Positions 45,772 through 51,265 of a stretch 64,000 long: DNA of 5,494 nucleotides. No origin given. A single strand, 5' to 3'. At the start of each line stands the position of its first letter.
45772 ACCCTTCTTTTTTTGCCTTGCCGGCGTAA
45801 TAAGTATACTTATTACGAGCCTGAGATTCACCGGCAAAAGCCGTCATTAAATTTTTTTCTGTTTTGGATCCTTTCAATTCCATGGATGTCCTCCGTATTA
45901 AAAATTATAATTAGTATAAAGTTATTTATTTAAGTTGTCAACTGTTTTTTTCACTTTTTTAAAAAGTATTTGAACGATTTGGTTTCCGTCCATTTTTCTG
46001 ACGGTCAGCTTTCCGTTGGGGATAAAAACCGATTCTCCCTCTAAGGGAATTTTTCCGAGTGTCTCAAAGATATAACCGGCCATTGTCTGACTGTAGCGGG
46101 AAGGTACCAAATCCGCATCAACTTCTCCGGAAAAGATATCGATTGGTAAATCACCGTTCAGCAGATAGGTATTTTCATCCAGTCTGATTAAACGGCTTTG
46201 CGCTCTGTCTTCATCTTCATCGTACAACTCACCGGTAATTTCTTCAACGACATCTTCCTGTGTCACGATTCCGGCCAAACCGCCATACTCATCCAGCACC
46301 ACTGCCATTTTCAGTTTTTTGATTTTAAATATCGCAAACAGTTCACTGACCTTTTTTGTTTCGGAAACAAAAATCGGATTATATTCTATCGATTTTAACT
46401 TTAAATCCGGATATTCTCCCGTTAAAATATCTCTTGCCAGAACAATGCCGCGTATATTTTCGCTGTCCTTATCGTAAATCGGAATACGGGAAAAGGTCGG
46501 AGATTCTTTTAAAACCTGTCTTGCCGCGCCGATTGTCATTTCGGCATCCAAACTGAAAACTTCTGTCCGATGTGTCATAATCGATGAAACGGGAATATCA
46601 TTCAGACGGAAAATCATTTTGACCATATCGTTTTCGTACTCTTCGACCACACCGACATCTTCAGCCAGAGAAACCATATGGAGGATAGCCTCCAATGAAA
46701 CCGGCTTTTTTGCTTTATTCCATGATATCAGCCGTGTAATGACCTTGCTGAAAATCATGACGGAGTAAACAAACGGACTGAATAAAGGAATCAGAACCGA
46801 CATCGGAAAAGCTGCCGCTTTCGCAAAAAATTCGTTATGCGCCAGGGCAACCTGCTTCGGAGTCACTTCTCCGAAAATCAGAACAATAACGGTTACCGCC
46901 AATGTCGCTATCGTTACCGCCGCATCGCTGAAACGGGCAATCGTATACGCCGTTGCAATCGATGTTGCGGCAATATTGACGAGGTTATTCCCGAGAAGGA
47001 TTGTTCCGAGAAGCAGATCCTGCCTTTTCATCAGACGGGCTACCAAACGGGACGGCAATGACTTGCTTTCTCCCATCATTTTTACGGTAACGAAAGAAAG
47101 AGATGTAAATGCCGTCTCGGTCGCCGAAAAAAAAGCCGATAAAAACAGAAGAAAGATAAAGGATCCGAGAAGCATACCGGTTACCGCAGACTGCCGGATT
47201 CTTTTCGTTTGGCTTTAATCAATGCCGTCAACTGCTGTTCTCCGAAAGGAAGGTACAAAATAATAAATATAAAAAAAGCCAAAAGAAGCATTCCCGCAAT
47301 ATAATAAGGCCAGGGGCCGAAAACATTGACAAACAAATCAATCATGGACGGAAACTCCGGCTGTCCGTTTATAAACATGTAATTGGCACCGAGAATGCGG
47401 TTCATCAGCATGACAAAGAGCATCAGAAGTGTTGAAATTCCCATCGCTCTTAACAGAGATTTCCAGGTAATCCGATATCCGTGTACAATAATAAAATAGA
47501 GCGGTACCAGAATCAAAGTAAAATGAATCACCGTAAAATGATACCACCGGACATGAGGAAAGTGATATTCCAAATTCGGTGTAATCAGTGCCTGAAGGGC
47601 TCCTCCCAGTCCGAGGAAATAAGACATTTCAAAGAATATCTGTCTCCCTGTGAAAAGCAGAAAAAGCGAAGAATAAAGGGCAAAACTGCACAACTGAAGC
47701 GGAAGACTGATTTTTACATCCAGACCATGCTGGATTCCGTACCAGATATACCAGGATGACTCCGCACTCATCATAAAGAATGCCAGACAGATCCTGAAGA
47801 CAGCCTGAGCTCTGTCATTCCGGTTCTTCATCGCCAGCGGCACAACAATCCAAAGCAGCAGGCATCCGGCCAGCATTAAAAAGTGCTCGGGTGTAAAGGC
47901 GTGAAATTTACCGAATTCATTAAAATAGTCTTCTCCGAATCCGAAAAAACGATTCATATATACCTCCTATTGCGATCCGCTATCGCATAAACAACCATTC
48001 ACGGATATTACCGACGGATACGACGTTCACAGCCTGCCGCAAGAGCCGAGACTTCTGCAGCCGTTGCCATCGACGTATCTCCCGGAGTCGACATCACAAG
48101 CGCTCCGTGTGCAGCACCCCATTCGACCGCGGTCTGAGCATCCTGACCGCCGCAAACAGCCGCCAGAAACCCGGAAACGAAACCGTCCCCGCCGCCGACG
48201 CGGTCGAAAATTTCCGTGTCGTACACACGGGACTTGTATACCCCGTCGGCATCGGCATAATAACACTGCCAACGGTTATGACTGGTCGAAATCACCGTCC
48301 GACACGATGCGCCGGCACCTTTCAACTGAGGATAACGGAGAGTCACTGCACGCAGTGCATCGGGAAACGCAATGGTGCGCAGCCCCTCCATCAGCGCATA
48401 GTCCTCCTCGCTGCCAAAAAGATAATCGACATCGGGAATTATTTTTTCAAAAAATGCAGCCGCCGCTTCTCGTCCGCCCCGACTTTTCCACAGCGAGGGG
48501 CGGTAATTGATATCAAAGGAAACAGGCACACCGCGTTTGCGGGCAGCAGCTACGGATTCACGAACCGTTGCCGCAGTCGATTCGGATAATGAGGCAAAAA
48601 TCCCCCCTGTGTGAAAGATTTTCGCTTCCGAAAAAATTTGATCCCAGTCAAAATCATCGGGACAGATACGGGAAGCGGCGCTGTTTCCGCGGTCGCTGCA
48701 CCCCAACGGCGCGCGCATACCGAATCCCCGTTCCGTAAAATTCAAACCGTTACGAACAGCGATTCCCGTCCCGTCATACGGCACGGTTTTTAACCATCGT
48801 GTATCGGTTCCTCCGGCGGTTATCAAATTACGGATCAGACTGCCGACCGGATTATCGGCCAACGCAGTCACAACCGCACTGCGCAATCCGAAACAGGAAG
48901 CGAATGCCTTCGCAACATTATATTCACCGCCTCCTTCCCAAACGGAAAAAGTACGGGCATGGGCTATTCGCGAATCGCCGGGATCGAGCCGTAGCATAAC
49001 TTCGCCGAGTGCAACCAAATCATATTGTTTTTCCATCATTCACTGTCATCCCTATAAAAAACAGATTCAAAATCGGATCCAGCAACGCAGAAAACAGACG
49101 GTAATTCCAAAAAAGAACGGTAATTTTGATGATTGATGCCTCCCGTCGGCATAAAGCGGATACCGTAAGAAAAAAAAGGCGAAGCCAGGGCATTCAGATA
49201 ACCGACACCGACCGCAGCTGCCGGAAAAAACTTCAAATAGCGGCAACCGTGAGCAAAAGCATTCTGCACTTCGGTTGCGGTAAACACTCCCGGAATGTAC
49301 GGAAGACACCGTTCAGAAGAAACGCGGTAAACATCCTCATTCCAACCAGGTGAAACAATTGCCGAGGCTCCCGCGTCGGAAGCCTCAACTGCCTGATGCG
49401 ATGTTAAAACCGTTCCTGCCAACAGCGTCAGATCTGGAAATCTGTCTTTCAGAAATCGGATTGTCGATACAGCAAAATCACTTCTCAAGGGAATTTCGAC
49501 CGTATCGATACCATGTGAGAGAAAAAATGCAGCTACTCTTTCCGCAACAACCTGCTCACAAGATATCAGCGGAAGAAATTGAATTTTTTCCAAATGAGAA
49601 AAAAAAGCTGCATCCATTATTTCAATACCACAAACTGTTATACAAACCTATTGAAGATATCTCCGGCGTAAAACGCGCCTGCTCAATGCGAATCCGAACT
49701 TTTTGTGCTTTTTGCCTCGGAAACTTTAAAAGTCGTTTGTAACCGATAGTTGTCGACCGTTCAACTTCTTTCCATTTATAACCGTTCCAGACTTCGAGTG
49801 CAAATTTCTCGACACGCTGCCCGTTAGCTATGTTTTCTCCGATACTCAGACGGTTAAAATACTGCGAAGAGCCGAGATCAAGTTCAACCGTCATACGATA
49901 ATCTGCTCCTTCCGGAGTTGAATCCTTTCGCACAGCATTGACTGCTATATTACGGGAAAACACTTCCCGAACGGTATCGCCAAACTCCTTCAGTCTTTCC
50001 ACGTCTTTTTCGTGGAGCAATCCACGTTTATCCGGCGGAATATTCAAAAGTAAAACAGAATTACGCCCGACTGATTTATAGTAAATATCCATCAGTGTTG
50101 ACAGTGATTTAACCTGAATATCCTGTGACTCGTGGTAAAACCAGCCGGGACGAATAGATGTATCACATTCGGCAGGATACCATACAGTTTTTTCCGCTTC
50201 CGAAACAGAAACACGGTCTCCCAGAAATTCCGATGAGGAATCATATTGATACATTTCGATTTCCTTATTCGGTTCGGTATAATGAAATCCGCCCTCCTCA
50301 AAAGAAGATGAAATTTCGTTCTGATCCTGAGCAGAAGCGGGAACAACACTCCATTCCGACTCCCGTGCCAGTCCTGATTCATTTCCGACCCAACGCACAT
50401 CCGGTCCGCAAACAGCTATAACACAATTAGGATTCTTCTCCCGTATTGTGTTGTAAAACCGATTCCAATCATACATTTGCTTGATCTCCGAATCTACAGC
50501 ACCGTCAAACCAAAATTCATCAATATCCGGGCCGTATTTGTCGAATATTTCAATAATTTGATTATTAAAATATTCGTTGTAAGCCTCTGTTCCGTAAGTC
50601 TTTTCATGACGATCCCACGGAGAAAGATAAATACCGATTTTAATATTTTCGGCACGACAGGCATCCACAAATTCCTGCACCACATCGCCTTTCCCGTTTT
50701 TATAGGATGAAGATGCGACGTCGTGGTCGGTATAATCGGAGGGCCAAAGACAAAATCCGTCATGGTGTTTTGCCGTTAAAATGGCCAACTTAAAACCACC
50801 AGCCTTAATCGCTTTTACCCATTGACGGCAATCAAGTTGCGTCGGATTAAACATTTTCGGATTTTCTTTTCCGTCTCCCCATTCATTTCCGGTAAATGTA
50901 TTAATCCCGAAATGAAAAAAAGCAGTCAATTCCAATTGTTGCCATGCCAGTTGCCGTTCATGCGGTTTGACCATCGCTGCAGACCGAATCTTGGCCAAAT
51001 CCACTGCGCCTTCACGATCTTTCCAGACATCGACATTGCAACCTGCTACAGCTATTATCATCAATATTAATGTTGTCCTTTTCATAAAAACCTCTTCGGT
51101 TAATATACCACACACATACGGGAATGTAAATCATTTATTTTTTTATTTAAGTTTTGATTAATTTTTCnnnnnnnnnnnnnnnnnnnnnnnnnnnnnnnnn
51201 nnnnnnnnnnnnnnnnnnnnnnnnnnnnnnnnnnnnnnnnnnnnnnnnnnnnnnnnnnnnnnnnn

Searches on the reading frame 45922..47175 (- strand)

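Call 18: search_protein_families(library=pfam, proteins=[window:45922-47175:-], max_evalue=0.001)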
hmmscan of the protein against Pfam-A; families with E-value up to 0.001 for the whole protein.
window:45922-47175:- (417 aa): 3 families
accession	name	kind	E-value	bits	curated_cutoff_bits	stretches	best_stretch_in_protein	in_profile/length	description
PF01595.25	CNNM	-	6.1e-40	137.2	28.4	1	6-181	3-181/181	Cyclin M transmembrane N-terminal domain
PF00571.33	CBS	-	3.3e-16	59.8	24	2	196-251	1-52/57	CBS domain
PF03471.22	CorC_HlyC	-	2.2e-15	56.9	27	1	331-408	2-80/81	Transporter associated domain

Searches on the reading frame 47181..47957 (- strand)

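Call 18: search_protein_families(library=pfam, proteins=[window:47181-47957:-], max_evalue=0.001)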
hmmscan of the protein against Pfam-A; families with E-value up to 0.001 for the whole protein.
window:47181-47957:- (258 aa): 1 family
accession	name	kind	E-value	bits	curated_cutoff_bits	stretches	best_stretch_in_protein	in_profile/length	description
PF14808.11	TMEM164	-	6.5e-48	163.5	25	1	21-235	2-217/217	TMEM164 family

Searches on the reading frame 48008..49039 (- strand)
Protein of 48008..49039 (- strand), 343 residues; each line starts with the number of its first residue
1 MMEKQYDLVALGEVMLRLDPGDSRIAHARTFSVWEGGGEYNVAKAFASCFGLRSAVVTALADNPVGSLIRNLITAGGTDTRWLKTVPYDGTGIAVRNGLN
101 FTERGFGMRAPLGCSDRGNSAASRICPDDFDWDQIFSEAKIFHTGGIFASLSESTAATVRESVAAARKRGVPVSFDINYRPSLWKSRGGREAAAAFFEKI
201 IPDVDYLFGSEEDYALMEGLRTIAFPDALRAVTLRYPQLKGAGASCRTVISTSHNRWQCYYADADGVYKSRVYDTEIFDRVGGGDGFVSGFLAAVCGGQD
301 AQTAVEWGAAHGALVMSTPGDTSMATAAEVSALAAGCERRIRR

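Call 18: search_protein_families(library=pfam, proteins=[window:48008-49039:-], max_evalue=0.001)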
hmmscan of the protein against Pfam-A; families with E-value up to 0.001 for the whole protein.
window:48008-49039:- (343 aa): 1 family
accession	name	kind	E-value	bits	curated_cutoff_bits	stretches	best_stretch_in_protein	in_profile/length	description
PF00294.29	PfkB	-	9.9e-24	84.6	25.8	1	7-324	3-298/302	pfkB family carbohydrate kinase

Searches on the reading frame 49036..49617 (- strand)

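Call 18: search_protein_families(library=pfam, proteins=[window:49036-49617:-], max_evalue=0.001)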
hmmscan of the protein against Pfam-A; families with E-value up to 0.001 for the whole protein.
window:49036-49617:- (193 aa): 1 family
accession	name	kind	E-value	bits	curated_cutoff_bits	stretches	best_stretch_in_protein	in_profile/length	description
PF01081.25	Aldolase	-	3.4e-44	151.1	27.8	1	9-184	5-180/196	KDPG and KHG aldolase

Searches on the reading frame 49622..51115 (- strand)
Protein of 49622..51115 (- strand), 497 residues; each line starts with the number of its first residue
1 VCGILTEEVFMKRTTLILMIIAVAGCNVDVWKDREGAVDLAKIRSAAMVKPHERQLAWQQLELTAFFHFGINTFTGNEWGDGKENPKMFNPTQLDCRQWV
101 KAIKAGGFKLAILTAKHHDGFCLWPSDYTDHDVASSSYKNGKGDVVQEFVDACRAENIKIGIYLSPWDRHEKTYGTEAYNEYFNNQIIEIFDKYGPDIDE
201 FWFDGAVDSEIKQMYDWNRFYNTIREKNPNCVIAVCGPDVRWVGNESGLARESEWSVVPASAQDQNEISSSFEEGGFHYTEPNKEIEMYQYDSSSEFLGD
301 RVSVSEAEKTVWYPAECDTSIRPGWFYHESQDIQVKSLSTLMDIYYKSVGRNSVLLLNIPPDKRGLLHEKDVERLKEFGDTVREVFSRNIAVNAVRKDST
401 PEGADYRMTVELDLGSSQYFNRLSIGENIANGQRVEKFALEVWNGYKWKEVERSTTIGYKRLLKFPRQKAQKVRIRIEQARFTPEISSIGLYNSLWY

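Call 10: search_protein_families(library=ncbifam, proteins=[window:49622-51115:-], max_evalue=0.01)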
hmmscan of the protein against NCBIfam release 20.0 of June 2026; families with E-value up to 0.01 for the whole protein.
window:49622-51115:- (497 aa): 0 families

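Call 18: search_protein_families(library=pfam, proteins=[window:49622-51115:-], max_evalue=0.001)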
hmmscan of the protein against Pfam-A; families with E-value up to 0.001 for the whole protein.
window:49622-51115:- (497 aa): 3 families
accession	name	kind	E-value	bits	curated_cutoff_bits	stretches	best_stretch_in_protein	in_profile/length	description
PF01120.23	Alpha_L_fucos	-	1.5e-41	143.5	25.2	1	85-380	85-338/345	Alpha-L-fucosidase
PF22633.2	F5_F8_type_C_2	-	1.6e-05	25.8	27.8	1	408-475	20-91/91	NedA-like, galactose-binding domain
PF14871.12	GHL6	-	0.00011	22.9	35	1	96-164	2-64/132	Hypothetical glycosyl hydrolase 6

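Call 36: search_solved_structures(query=window:49622-51112:-, max_evalue=0.00001)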
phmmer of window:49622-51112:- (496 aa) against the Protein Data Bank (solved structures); distinct sequences matched with E-value up to 0.00001: 53.
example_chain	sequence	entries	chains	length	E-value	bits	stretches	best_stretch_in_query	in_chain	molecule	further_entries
4zrx_A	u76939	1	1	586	9.8e-141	472.7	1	40-491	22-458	F5/8 type C domain protein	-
3ues_A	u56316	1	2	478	3.3e-112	378.6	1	44-487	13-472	Alpha-1,3/4-fucosidase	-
3mo4_A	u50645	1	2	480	3.3e-112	378.6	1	44-487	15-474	Alpha-1,3/4-fucosidase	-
3uet_A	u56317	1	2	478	2.5e-110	372.5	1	44-487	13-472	Alpha-1,3/4-fucosidase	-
5k9h_A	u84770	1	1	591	2.9e-102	345.8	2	50-258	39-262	0940_GH29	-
3eyp_A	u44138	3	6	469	2.9e-96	326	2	49-269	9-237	Putative alpha-L-fucosidase | Putative lipoprotein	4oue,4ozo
6org_A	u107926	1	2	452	3.5e-89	302.7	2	50-257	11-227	Glycoside hydrolase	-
6orf_A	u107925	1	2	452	4e-88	299.2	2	50-257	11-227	SpGH29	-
6or4_A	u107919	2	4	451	4.2e-88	299.1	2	50-257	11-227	Glycoside hydrolase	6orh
8ayr_A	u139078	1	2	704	3.2e-86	292.9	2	50-256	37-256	Coagulation factor 5/8 type domain protein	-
6tr3_A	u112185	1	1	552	1.6e-68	234.5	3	44-270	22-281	F5/8 type C domain-containing protein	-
6tr4_A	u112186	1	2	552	1.5e-67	231.3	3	44-270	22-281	F5/8 type C domain-containing protein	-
3gza_A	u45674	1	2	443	7.6e-61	209.2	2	48-272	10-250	putative alpha-L-fucosidase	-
9eu1_A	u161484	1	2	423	1.8e-26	95.8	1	72-233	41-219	Alpha-L-fucosidase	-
9eu4_A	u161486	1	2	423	2e-26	95.6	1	72-233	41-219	Exported alpha-L-fucosidase protein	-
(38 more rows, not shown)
